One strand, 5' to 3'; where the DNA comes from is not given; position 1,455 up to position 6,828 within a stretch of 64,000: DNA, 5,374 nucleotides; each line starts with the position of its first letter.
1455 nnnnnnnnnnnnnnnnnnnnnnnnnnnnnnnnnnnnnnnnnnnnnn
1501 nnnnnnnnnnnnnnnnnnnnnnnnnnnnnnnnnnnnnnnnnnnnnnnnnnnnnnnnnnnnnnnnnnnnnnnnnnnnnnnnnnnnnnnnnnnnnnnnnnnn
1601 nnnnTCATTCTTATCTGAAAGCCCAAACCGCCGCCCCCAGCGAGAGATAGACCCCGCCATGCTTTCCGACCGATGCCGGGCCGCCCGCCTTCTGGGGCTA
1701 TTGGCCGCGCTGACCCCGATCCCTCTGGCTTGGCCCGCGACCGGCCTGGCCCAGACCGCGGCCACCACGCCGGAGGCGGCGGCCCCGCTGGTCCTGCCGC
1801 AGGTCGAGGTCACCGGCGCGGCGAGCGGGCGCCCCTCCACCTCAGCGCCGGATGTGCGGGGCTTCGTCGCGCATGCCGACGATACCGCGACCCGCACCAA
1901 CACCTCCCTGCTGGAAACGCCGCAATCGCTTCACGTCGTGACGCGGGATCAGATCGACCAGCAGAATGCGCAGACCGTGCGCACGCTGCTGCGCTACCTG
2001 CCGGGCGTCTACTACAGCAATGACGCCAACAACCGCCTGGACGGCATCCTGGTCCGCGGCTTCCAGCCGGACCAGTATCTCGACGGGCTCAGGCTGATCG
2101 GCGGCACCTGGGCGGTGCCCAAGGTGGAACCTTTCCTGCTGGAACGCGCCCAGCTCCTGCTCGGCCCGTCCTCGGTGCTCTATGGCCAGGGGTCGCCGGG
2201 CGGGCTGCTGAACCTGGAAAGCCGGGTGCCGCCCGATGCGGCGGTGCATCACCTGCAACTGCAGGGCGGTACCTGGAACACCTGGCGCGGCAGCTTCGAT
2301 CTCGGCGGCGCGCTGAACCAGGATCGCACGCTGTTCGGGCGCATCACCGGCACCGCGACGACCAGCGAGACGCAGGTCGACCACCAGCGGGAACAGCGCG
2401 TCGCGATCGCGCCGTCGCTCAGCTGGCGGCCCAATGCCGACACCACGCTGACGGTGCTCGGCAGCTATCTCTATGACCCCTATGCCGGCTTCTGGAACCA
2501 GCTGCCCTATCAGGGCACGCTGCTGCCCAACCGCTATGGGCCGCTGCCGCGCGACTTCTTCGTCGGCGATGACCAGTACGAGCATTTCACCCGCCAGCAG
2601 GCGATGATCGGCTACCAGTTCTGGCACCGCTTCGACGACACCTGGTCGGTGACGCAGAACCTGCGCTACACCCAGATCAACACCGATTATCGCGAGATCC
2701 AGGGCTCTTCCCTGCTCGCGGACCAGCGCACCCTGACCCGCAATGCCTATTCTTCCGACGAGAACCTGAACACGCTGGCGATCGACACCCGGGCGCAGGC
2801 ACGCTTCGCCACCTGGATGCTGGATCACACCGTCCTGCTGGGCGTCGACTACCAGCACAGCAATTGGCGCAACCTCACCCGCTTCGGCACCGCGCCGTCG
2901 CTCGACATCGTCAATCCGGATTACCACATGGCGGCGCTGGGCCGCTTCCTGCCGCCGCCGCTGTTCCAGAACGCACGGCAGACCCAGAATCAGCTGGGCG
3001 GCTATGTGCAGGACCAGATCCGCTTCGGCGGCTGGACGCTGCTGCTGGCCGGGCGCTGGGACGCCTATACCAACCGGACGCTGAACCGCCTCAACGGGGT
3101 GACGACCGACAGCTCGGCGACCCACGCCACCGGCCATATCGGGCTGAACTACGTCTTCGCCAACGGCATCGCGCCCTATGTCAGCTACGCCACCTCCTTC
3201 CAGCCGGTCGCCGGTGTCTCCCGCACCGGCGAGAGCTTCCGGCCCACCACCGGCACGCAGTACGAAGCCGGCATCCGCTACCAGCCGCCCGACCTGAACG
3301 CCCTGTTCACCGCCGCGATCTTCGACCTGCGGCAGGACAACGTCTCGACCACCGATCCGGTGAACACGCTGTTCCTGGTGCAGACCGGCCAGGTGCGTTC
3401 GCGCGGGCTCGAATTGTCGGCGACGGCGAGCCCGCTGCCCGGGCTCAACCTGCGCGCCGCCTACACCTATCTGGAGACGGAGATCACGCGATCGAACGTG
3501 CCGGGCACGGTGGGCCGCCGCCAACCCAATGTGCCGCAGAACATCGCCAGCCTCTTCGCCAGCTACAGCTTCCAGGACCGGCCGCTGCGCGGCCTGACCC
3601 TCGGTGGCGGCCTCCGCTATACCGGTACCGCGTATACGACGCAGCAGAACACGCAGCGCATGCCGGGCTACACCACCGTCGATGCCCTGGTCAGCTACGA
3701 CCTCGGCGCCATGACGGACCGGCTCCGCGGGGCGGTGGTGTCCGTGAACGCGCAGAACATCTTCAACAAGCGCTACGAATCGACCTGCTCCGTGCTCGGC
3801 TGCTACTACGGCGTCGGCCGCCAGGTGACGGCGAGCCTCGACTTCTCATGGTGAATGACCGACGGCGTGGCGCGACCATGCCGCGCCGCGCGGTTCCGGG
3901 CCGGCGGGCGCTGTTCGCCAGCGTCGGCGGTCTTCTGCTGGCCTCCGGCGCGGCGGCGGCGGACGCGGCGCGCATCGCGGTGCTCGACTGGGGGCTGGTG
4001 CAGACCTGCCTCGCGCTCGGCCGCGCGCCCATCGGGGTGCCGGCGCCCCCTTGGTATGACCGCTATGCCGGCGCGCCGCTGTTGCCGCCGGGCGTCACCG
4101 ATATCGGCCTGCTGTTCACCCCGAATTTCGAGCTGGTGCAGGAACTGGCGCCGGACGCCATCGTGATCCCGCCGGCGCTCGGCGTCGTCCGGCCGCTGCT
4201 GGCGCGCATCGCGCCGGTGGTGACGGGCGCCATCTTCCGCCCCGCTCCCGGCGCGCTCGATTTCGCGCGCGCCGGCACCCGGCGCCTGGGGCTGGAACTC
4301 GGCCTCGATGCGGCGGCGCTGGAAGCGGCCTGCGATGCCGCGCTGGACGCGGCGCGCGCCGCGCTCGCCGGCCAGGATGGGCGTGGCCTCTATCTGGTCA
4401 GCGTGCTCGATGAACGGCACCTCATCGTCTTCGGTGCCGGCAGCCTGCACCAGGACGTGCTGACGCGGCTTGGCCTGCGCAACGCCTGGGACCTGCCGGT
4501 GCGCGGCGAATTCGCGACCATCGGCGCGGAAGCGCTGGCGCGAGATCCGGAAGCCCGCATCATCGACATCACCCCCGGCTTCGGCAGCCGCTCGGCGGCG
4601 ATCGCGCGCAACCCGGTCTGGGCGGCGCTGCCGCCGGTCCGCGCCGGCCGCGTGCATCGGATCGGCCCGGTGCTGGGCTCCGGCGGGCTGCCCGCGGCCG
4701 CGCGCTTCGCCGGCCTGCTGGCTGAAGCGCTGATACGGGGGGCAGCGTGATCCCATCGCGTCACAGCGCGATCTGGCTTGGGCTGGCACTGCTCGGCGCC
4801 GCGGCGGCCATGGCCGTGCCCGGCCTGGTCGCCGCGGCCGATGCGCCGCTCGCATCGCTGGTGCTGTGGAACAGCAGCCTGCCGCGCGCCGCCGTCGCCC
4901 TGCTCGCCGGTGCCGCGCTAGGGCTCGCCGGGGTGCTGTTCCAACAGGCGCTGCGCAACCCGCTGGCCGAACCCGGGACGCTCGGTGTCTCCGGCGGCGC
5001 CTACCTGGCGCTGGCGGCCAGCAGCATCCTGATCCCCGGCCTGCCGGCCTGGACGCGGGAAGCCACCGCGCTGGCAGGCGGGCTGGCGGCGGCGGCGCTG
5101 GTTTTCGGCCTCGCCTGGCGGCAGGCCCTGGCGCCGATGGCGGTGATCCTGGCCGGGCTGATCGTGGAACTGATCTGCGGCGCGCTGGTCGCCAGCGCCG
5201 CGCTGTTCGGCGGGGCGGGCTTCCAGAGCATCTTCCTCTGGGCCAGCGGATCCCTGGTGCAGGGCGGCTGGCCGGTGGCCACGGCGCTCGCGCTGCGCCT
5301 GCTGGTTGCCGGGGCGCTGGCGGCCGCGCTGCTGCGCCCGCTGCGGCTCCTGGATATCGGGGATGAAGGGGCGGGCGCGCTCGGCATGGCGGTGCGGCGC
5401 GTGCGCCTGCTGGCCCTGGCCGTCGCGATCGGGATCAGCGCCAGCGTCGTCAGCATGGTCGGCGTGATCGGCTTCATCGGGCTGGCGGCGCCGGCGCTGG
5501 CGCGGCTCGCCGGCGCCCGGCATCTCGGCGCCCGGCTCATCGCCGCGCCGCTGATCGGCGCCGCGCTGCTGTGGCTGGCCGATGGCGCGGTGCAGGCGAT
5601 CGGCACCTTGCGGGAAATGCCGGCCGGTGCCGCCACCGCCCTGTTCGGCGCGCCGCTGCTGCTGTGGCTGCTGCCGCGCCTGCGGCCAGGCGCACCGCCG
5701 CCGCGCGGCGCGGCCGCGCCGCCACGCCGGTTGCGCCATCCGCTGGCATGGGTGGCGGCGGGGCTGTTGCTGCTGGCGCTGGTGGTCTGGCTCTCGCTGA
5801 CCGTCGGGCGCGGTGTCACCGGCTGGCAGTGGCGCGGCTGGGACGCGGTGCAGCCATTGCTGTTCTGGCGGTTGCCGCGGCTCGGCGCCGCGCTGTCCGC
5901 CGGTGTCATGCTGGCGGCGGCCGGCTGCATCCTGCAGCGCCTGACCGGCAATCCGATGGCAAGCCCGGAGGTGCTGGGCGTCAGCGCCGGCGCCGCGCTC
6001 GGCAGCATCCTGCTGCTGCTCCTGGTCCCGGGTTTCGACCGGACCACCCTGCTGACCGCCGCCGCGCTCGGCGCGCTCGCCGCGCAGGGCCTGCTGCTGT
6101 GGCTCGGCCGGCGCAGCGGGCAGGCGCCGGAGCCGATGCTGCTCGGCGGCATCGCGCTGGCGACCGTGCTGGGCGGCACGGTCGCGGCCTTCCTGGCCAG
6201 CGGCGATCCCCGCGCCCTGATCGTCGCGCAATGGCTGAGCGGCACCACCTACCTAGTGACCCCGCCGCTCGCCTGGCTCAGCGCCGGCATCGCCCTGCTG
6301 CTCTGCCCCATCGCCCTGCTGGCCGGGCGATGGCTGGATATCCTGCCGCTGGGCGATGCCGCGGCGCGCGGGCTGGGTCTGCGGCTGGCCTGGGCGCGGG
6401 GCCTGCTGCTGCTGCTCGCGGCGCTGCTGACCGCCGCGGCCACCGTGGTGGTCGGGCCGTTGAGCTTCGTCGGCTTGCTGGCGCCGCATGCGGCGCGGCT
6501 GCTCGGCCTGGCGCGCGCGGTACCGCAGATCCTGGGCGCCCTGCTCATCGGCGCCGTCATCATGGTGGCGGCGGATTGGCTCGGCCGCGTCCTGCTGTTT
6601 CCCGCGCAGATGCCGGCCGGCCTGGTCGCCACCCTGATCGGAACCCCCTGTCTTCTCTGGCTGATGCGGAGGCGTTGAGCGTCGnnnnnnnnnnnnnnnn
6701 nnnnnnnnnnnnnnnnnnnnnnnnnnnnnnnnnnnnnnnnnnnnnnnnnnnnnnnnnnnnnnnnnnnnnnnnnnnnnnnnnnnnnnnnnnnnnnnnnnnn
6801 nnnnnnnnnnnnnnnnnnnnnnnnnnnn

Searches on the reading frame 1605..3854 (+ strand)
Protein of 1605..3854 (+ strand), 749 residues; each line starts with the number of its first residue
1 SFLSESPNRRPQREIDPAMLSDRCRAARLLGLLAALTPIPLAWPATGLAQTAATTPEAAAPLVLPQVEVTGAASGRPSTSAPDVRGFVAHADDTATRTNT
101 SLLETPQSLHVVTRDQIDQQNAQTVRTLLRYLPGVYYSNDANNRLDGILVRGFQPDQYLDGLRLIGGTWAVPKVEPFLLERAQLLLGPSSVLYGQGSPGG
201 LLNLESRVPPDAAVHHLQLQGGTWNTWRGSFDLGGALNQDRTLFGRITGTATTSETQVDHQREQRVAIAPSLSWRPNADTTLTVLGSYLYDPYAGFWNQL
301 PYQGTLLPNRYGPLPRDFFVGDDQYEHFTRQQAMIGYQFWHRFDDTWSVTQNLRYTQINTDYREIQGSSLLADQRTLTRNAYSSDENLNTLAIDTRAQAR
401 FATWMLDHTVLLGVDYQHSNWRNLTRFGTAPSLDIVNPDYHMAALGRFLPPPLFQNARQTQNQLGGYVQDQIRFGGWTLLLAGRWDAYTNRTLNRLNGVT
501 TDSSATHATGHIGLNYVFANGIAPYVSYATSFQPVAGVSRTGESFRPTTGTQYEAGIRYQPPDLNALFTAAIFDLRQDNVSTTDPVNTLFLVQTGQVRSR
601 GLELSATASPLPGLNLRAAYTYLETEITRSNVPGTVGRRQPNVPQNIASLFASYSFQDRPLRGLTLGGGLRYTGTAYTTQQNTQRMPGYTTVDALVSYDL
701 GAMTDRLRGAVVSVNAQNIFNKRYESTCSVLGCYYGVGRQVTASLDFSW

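Call 41: search_protein_families(library=pfam, proteins=[window:1605-3854:+], max_evalue=0.0001)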
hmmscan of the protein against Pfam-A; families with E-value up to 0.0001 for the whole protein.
window:1605-3854:+ (749 aa): 2 families
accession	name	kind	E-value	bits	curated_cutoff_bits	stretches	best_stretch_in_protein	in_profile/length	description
PF00593.30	TonB_dep_Rec_b-barrel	-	1.6e-57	196.8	27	1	274-719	2-436/436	TonB dependent receptor-like, beta-barrel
PF07715.20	Plug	-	5.3e-22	78.8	23.9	1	102-200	2-106/107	TonB-dependent Receptor Plug Domain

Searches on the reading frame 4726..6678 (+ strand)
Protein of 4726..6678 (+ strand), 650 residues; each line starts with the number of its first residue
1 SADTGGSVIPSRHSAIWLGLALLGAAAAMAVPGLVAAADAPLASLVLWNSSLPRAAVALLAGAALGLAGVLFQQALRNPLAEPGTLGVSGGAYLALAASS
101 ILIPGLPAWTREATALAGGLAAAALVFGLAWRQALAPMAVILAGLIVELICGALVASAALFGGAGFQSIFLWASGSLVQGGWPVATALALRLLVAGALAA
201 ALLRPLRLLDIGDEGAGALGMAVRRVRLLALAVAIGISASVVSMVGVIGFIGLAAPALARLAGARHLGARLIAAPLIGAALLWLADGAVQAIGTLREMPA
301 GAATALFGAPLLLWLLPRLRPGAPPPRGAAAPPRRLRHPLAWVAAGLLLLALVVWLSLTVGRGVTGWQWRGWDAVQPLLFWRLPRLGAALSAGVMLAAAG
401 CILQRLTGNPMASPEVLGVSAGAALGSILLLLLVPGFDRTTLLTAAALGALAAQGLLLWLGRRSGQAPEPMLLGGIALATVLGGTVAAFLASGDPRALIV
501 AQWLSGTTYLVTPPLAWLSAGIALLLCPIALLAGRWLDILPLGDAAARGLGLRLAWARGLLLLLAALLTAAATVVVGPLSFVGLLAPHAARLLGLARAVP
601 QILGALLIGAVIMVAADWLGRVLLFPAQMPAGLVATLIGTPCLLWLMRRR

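Call 41: search_protein_families(library=pfam, proteins=[window:4726-6678:+], max_evalue=0.0001)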
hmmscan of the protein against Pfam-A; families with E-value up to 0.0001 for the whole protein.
window:4726-6678:+ (650 aa): 1 family
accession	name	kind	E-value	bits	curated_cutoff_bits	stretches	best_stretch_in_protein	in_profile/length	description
PF01032.23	FecCD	-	8.1e-125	416.4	26.5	2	350-649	2-311/311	FecCD transport family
